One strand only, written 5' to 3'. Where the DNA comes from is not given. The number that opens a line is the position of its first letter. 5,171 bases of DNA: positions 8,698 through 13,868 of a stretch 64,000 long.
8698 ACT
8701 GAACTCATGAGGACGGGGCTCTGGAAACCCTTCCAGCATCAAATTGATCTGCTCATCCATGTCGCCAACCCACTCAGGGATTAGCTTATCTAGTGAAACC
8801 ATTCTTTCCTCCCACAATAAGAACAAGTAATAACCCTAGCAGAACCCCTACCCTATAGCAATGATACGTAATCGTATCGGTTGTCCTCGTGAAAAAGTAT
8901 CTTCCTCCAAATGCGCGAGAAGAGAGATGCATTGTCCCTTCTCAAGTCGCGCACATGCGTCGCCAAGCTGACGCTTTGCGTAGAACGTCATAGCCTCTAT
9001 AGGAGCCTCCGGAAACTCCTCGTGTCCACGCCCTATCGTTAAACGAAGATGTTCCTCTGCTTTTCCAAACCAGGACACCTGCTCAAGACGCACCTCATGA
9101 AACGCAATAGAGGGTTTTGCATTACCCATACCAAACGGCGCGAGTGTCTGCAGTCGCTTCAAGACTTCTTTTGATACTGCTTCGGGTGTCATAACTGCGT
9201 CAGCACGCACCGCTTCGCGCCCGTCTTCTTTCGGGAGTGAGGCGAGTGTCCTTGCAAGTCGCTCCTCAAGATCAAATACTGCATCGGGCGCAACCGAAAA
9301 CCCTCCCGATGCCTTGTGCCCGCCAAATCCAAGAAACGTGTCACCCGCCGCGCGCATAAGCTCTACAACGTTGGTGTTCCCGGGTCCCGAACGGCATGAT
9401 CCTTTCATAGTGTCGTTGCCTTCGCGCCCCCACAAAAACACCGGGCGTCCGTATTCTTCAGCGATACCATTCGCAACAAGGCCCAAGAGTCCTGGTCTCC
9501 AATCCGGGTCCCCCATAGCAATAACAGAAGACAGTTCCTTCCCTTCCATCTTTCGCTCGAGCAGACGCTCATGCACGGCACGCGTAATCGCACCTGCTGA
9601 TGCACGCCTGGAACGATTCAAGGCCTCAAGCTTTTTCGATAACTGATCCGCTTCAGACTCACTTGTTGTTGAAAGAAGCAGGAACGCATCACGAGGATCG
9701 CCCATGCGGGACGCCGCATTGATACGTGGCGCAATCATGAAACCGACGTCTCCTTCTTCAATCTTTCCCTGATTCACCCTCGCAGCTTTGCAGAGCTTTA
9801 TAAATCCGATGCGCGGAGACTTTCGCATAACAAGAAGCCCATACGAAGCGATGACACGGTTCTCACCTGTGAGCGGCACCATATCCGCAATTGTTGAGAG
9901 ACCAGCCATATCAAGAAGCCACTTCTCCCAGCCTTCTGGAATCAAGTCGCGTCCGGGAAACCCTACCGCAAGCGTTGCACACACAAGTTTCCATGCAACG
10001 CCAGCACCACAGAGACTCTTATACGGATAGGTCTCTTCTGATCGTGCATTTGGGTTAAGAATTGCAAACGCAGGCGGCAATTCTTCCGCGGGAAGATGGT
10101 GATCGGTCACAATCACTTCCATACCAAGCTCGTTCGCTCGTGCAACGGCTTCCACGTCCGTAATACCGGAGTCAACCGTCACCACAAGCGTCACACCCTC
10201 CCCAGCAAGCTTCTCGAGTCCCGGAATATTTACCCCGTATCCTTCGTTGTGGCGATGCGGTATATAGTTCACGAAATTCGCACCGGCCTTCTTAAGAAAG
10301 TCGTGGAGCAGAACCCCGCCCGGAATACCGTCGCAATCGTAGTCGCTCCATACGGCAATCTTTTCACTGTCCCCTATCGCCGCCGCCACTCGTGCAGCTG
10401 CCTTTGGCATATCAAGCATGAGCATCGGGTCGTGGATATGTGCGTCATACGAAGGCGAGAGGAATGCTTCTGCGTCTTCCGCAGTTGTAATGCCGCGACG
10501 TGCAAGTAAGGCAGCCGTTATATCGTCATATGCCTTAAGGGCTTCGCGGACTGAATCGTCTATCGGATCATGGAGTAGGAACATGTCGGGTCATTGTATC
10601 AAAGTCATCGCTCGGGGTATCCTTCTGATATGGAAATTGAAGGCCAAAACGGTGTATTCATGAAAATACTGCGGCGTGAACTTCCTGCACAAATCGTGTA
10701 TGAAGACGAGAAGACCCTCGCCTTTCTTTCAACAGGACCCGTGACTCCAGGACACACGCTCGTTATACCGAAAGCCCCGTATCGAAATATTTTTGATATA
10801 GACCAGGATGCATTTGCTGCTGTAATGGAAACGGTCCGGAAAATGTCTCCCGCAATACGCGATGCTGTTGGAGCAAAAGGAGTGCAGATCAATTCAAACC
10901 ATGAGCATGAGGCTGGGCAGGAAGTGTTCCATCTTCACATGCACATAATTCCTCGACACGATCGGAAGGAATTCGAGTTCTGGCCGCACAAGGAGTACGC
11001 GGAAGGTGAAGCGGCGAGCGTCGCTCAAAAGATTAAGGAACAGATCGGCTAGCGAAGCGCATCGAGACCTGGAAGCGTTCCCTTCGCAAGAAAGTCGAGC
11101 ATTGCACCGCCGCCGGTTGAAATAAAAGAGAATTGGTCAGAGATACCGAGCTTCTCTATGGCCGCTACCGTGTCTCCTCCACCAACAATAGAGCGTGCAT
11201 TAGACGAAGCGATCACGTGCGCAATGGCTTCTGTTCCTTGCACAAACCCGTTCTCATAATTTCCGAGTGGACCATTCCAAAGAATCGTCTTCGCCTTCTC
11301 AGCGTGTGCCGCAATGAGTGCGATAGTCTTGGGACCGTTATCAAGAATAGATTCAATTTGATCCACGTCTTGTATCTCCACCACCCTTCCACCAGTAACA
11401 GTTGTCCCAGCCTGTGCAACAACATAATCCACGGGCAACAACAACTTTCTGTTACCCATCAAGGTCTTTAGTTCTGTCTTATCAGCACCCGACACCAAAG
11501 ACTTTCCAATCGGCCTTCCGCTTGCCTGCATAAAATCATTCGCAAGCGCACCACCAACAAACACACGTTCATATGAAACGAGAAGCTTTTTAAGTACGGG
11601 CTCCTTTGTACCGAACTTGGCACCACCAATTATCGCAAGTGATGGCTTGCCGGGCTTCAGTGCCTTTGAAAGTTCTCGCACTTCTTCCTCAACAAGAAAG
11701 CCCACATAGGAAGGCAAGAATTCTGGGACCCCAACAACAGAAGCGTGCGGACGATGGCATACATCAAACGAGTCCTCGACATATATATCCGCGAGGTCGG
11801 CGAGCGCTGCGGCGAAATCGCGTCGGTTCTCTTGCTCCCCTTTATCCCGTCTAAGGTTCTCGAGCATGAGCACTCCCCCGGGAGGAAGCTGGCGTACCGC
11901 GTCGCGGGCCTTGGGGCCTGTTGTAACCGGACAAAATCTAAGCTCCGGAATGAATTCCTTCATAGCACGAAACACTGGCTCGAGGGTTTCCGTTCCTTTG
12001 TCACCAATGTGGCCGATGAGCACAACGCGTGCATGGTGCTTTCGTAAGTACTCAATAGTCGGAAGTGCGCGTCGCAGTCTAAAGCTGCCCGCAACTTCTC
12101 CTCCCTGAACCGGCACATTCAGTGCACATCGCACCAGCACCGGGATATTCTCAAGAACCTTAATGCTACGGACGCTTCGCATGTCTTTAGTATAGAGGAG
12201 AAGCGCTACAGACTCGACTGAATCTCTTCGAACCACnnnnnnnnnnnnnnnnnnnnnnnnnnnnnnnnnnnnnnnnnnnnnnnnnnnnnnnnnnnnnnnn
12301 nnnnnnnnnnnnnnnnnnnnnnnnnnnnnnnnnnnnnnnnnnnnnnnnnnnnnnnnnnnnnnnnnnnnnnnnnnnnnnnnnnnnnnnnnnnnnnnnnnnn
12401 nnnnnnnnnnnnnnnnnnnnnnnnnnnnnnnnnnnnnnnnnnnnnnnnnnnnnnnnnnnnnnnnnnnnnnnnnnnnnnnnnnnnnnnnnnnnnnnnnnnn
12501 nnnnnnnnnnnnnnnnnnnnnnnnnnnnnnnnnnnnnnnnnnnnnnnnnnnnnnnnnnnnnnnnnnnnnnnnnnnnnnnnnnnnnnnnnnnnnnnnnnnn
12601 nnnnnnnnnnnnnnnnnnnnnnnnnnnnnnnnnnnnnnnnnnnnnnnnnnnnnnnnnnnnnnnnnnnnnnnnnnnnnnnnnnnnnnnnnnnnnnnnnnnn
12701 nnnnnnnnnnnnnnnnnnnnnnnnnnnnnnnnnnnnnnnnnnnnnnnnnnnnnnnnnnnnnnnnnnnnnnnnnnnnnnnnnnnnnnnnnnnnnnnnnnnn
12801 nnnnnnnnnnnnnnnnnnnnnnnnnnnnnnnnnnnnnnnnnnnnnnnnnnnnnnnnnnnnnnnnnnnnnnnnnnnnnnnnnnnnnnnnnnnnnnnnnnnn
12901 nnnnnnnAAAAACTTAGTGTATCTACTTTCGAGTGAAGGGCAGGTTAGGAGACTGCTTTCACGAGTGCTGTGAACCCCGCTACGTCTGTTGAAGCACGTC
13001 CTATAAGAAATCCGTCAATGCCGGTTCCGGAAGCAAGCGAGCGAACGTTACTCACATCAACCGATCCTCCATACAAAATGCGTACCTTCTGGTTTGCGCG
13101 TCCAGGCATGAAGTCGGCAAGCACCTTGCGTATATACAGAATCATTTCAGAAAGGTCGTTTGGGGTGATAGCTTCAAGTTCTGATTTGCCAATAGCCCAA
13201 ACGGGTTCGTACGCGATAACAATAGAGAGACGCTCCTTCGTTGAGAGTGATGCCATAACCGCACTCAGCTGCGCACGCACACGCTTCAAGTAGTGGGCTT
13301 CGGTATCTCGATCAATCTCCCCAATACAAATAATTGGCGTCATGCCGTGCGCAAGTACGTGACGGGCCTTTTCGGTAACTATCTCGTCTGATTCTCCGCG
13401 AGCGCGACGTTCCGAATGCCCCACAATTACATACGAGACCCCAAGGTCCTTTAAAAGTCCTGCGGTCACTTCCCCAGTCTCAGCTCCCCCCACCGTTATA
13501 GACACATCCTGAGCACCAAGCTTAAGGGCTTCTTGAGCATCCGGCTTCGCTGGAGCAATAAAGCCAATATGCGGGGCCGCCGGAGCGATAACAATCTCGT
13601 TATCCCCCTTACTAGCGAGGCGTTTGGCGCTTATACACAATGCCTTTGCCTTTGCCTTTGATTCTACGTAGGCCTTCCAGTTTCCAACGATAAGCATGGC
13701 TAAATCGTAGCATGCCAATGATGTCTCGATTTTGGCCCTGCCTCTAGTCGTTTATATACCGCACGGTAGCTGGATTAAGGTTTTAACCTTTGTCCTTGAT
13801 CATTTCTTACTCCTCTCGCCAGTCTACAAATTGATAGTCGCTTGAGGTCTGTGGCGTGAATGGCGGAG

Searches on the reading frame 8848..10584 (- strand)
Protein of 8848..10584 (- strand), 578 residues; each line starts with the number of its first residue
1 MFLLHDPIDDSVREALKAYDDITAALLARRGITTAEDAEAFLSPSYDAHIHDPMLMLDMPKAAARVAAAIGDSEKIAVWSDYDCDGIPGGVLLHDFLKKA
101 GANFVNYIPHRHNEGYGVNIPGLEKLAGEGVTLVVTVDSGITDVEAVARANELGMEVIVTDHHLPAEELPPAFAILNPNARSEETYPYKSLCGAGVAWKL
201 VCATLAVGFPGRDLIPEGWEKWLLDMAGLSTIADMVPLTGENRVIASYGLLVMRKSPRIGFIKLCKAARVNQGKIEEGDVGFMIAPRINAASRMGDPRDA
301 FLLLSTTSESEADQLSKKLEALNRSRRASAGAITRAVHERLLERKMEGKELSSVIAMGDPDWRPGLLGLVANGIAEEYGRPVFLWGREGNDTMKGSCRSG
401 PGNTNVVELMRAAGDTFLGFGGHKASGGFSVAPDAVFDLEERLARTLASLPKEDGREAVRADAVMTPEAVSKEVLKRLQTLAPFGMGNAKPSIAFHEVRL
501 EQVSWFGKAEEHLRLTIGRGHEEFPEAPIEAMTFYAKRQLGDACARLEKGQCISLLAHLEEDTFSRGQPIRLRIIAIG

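Call 27: search_protein_families(library=pfam, proteins=[window:8848-10584:-], max_evalue=0.0001)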
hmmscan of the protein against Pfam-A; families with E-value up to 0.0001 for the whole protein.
window:8848-10584:- (578 aa): 3 families
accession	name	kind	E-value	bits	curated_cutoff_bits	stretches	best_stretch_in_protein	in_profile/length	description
PF01368.27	DHH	-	7.2e-21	75.2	28.1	1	75-202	1-103/125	DHH family, N-terminal domain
PF17768.7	RecJ_OB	-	6.3e-17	62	27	1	462-574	2-105/107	RecJ OB domain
PF02272.25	DHHA1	-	1.6e-08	35.4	25.9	1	354-445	4-98/102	DHHA1 domain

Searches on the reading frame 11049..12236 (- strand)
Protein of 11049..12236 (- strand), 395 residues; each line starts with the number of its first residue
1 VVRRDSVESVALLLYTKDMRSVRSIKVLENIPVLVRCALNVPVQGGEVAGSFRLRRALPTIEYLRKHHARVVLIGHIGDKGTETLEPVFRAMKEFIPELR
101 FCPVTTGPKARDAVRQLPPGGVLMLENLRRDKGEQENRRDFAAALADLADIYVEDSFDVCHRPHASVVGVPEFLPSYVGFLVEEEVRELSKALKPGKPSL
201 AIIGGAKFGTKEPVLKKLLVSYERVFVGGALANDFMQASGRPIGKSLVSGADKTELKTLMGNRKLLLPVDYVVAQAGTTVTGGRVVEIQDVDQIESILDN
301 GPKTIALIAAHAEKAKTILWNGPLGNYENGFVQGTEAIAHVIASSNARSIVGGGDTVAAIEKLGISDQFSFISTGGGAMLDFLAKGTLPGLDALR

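Call 27: search_protein_families(library=pfam, proteins=[window:11049-12236:-], max_evalue=0.0001)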
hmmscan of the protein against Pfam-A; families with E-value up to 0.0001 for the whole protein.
window:11049-12236:- (395 aa): 1 family
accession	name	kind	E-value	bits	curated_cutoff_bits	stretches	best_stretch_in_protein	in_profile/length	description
PF00162.24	PGK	-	9.6e-106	354.4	27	1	29-384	7-377/379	Phosphoglycerate kinase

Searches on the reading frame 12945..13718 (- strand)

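Call 56: search_protein_families(library=pfam, proteins=[window:12945-13718:-], max_evalue=0.01)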
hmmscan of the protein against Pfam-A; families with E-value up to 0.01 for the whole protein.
window:12945-13718:- (257 aa): 1 family
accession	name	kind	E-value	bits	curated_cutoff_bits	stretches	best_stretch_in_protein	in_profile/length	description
PF00121.24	TIM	-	9.5e-67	225.5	20.1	1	8-255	1-244/245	Triosephosphate isomerase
